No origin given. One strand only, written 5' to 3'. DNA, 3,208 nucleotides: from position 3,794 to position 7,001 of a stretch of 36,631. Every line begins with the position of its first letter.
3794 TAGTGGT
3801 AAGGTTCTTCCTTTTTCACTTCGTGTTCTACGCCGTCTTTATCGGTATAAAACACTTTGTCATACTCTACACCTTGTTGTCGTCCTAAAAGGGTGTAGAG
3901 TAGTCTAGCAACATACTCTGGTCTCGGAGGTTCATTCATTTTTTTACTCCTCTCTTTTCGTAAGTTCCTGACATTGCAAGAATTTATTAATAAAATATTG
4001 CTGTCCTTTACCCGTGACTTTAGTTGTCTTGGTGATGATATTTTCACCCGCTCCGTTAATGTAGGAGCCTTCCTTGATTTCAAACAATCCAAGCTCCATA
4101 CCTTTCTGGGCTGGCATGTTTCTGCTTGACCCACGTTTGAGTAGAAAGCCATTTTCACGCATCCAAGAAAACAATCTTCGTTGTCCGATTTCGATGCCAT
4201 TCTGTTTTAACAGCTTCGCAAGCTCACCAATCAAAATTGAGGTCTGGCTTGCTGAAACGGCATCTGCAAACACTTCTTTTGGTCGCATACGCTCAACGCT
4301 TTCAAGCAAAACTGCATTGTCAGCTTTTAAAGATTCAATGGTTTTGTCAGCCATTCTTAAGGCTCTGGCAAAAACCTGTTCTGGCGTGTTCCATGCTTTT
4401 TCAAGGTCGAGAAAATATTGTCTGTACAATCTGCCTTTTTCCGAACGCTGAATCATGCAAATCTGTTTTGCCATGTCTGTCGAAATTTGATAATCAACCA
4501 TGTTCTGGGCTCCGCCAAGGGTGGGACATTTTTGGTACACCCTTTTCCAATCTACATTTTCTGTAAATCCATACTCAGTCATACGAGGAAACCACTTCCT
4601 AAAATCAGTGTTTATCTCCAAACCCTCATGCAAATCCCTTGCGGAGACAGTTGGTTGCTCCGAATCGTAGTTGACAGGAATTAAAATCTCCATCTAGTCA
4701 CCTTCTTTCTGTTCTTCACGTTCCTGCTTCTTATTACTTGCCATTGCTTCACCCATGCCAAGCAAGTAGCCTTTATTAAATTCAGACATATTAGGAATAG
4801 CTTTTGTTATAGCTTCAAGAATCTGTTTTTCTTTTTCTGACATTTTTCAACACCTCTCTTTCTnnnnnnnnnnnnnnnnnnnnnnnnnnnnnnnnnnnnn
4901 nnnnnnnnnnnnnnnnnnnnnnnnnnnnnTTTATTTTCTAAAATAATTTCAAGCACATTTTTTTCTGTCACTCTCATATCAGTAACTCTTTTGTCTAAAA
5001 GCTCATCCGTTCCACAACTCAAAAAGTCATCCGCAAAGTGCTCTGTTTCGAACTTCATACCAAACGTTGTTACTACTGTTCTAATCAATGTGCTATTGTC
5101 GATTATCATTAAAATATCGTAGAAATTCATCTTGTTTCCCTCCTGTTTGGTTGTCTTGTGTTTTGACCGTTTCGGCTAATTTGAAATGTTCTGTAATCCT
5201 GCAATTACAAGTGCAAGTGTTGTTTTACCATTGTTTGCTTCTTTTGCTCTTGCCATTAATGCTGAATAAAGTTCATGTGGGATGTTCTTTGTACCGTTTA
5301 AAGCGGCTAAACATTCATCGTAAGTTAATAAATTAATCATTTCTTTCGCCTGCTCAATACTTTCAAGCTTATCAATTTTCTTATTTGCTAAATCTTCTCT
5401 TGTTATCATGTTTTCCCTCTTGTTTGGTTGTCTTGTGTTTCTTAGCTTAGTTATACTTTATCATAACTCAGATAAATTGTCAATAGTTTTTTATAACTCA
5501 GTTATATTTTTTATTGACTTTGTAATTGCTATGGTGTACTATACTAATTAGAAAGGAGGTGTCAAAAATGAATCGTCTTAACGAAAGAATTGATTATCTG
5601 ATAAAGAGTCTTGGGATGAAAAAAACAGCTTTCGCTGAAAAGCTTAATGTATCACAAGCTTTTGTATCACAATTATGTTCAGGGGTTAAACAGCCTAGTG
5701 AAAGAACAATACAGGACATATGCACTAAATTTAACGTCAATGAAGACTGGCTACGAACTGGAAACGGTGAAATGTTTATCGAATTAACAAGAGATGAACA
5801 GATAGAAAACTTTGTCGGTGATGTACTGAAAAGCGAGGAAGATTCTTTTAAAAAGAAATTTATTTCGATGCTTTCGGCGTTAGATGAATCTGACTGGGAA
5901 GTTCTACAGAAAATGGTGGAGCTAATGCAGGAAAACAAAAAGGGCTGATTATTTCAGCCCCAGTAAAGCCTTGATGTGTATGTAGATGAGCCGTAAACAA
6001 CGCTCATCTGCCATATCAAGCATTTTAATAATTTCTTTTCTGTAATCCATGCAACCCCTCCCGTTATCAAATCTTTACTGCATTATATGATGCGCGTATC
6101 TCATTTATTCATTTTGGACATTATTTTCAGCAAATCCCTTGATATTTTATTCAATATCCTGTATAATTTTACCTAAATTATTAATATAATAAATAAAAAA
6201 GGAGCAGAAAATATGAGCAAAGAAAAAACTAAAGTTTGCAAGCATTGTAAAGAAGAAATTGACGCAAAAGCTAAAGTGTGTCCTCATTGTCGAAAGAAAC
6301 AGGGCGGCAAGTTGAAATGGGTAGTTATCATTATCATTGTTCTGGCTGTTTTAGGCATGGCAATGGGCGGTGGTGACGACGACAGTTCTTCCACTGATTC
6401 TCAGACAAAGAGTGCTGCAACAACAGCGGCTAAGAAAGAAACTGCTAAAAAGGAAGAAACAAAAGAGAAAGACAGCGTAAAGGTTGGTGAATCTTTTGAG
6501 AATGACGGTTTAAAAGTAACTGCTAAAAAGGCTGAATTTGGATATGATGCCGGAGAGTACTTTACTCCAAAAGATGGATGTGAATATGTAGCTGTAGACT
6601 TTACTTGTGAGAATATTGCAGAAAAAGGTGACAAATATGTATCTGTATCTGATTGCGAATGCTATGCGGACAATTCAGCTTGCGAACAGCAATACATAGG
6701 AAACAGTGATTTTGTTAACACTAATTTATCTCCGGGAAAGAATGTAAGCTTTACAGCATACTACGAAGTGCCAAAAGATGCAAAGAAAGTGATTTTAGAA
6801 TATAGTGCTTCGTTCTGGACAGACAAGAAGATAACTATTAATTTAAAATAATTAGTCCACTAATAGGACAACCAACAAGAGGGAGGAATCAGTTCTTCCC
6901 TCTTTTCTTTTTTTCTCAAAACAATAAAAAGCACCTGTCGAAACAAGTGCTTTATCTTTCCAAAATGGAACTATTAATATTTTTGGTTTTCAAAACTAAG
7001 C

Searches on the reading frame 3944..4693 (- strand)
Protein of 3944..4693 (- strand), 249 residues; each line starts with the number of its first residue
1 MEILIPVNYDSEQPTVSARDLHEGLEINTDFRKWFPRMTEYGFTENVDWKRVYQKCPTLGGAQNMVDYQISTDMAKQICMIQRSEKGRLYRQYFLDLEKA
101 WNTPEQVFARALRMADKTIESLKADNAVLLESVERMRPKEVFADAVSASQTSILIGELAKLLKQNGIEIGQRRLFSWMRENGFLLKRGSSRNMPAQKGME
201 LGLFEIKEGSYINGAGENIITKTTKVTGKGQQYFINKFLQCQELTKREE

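Call 4: search_protein_families(library=pfam, proteins=[window:3944-4693:-], max_evalue=0.1)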
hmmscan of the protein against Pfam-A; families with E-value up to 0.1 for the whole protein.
window:3944-4693:- (249 aa): 3 families
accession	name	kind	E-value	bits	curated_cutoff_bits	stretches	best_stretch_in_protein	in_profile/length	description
PF03374.19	ANT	-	1.8e-31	109.1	25.3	1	133-239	4-106/108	Phage antirepressor protein KilAC domain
PF08346.17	AntA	-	2.7e-23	82.8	27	1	16-84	1-68/68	AntA/AntB antirepressor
PF22776.1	K_trans_C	-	0.022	15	24.8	0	13-181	42-127/151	K+ potassium transporter C-terminal domain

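Call 5: search_protein_families(library=phrogs, proteins=[window:3944-4693:-], max_evalue=0.1)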
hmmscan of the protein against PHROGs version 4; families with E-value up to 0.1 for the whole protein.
window:3944-4693:- (249 aa): 10 families
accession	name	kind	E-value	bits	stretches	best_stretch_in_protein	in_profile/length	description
phrog_63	-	transcription regulation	1.2e-66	226.8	1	5-245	122-362/431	anti-repressor Ant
phrog_9438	-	transcription regulation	1.6e-42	145.2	1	133-244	5-117/121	anti-repressor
phrog_130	-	transcription regulation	2.5e-35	123.4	1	117-248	287-418/480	anti-repressor Ant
phrog_5817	-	transcription regulation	1.3e-27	98.1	1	12-127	23-138/210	anti-repressor Ant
phrog_15968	-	transcription regulation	5.9e-24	85.1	1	174-240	1-68/73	anti-repressor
phrog_6904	-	unknown function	5e-17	63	1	3-82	4-90/95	-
phrog_377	-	transcription regulation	9.3e-15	56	1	13-132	18-141/213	anti-repressor Ant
phrog_373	-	transcription regulation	3.6e-13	50.6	1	7-102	91-189/373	anti-repressor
phrog_14211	-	transcription regulation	2.2e-12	48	2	61-101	91-131/234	anti-repressor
phrog_5689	-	unknown function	0.00032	22.1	1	167-238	12-79/91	-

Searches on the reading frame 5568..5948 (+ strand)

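Call 4: search_protein_families(library=pfam, proteins=[window:5568-5948:+], max_evalue=0.1)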
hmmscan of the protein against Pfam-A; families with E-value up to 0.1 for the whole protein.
window:5568-5948:+ (126 aa): 7 families
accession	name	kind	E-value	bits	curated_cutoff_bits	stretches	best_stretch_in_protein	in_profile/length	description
PF01381.28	HTH_3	-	1.8e-10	41.1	23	1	11-62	4-55/55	Helix-turn-helix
PF12844.13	HTH_19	-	6.3e-06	26.4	30.2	1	6-68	2-64/64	Helix-turn-helix domain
PF13443.12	HTH_26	-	1.9e-05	25.3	22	1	7-58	1-53/63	Cro/C1-type HTH DNA-binding domain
PF07022.19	Phage_CI_repr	-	2.3e-05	25.1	22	1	7-70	2-65/65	Bacteriophage CI repressor helix-turn-helix domain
PF13560.12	HTH_31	-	7.2e-05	23.4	27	1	16-60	14-59/64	Helix-turn-helix domain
PF15943.11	YdaS_toxin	-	0.012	15.9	30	1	11-49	4-42/65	Bacterial toxin YdaS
PF20306.3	Sp-DndD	-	0.043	14.4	27.2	0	46-63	4-21/51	Small protein found in certain Dnd DNA modification systems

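Call 5: search_protein_families(library=phrogs, proteins=[window:5568-5948:+], max_evalue=0.1)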
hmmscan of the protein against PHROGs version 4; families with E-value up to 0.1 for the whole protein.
window:5568-5948:+ (126 aa): 30 families (the best 25 are shown)
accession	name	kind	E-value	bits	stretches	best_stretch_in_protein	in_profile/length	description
phrog_8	-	transcription regulation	7.4e-19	69.4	1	5-107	163-259/346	transcriptional regulator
phrog_2967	-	transcription regulation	1e-12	49.1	1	2-79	9-79/225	transcriptional regulator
phrog_4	-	transcription regulation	4.6e-12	46.6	1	2-72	135-201/400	transcriptional repressor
phrog_2328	-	transcription regulation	1.8e-09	38.4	1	3-68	15-80/128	transcriptional repressor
phrog_3037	-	transcription regulation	6.8e-08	33.5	1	4-116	18-122/189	transcriptional repressor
phrog_2439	-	transcription regulation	3.2e-07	30.5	1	6-64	10-68/367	transcriptional regulator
phrog_9710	-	unknown function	4.1e-07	31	1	1-74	11-87/95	-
phrog_1373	-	transcription regulation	4.8e-07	30.9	1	4-58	64-118/166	transcriptional regulator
phrog_3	-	transcription regulation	5.9e-07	30.6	1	2-86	87-168/430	transcriptional repressor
phrog_11423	-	unknown function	2.1e-05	25.3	1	6-124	12-134/176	-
phrog_7241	-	transcription regulation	2.2e-05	25.5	1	13-62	71-120/122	transcriptional regulator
phrog_1468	-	transcription regulation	6.7e-05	23.4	1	13-61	17-64/67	transcriptional repressor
phrog_147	-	transcription regulation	8.1e-05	23.9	1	3-66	4-70/100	transcriptional regulator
phrog_3642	-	DNA, RNA and nucleotide metabolism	0.0015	19.4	1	18-57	23-62/79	HTH DNA binding protein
phrog_18068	-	unknown function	0.002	19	1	44-81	53-90/184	-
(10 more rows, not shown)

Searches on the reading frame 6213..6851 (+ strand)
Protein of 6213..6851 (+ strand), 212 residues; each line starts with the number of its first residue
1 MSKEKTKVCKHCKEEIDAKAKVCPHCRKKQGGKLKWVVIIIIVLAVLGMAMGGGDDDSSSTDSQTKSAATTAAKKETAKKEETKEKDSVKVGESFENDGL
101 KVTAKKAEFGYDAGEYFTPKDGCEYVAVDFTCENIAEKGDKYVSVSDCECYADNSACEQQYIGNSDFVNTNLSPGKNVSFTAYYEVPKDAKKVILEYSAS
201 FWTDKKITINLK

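Call 4: search_protein_families(library=pfam, proteins=[window:6213-6851:+], max_evalue=0.1)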
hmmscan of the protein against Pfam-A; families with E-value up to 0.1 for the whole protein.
window:6213-6851:+ (212 aa): 12 families
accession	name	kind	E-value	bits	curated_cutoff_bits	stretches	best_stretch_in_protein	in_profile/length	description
PF11611.13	DUF4352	-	1.1e-12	48.7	25.9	1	90-207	2-122/122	Domain of unknown function (DUF4352)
PF16729.10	DUF5067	-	1e-07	32.4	27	1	76-198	2-125/126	Domain of unknown function (DUF5067)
PF12773.13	DZR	-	0.0018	18.9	27.3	1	9-27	1-19/45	Double zinc ribbon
PF21827.1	New_glue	-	0.0023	18.1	31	1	33-83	2-51/94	New glue protein family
PF16118.10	DUF4834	-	0.0027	19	27.8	1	36-116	14-92/99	Domain of unknown function (DUF4834)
PF13248.11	Zn_ribbon_3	-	0.011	15.6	27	1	6-26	2-22/26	zinc-ribbon domain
PF13240.11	Zn_Ribbon_1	-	0.02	15.1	25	1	9-26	2-19/23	zinc-ribbon domain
PF15206.11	FAM209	-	0.026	14.6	27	1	8-87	15-91/149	FAM209 family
PF13920.12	zf-C3HC4_3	-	0.04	14.2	27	1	8-29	25-45/49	Zinc finger, C3HC4 type (RING finger)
PF17032.10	Zn_ribbon_15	-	0.043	15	28.9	1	3-26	49-72/73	zinc-ribbon family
PF18912.6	DZR_2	-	0.059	13.6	27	0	6-28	21-44/56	Double zinc ribbon domain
PF07790.16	Pilin_N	-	0.071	14.4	25.2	0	37-102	13-71/78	Archaeal Type IV pilin, N-terminal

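Call 5: search_protein_families(library=phrogs, proteins=[window:6213-6851:+], max_evalue=0.1)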
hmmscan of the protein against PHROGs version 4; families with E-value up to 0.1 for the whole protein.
window:6213-6851:+ (212 aa): 17 families
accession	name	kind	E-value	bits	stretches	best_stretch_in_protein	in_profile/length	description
phrog_806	-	unknown function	6.9e-28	99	1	36-212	6-186/187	-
phrog_14275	-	unknown function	3.9e-12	47.2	1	8-88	5-93/178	-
phrog_8545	-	moron, auxiliary metabolic gene and host takeover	1.3e-07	32.7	1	34-137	18-110/177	superinfection exclusion Sie-like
phrog_38187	-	unknown function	1.2e-05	26.4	1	7-123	4-121/144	-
phrog_3727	-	unknown function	3.4e-05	24.8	1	35-201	3-189/209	-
phrog_4980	-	moron, auxiliary metabolic gene and host takeover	5.5e-05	24.1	1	28-89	15-79/181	superinfection exclusion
phrog_6148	-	moron, auxiliary metabolic gene and host takeover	0.0049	17.7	1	37-93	8-66/214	beta-lactamase-inhibitor protein BLIP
phrog_13160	-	unknown function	0.0058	17.7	1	15-104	3-82/139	-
phrog_16989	-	moron, auxiliary metabolic gene and host takeover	0.0074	17.3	1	1-32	1-32/122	membrane protein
phrog_8263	-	unknown function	0.02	15.8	1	35-87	6-55/197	-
phrog_1152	-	lysis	0.022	15.7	1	35-92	8-63/127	Rz-like spanin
phrog_23937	-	unknown function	0.063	14.3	0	6-31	28-53/63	-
phrog_11491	-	unknown function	0.064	14.3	1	37-146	67-178/198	-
phrog_8436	-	unknown function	0.071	14.2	1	2-27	59-84/110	-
phrog_16405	-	moron, auxiliary metabolic gene and host takeover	0.095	13.4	0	33-92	77-135/229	membrane protein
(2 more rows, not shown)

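Call 40: search_protein_families(library=padloc, proteins=[window:6213-6851:+], max_evalue=0.1)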
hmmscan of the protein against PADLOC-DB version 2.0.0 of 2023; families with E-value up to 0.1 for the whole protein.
window:6213-6851:+ (212 aa): 1 family
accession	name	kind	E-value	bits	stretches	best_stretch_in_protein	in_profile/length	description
PDLC04039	PD-T4-6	-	0.0048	14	1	37-95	390-448/458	-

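Call 41: search_protein_families(library=ncbifam, proteins=[window:6213-6851:+], max_evalue=0.1)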
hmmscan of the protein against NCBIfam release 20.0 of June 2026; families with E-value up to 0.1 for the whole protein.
window:6213-6851:+ (212 aa): 9 families
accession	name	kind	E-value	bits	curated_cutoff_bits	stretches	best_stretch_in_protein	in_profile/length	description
NF006283.1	PRK08455.1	equivalog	0.00013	21.7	187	1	36-98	26-90/182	flagellar basal body-associated protein FliL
NF011149.0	PRK14559.1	equivalog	0.00031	19.6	374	1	6-86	27-85/642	serine/threonine phosphatase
NF053527.1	lipo_Cory_WKLS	subfamily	0.0025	17.7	105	1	38-79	2-43/166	WKL family lipoprotein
NF042931.1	SAG1386_EF1546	equivalog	0.0059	16.7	80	1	37-88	39-92/158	SAG1386/EF1546 family surface-associated protein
NF033598.2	elast_bind_EbpS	equivalog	0.006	15.5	300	1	25-94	296-368/498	elastin-binding protein EbpS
NF052551.1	EnvBioLpgNMYCTU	equivalog_domain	0.017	14.5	250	1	39-86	5-51/227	envelope biogenesis lipoprotein LpqN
TIGR03931.1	T7SS_Rv3446c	hypoth_equivalog_domain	0.049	14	47.6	1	37-98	7-65/194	type VII secretion-associated protein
TIGR03949.1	bact_IIb_cerein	subfamily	0.079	12.8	21.5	0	30-54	13-37/45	class IIb bacteriocin, lactobin A/cerein 7B family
TIGR03913.1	rad_SAM_trio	equivalog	0.083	11.2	591.75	0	5-28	427-450/477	GDL motif peptide-associated radical SAM/SPASM maturase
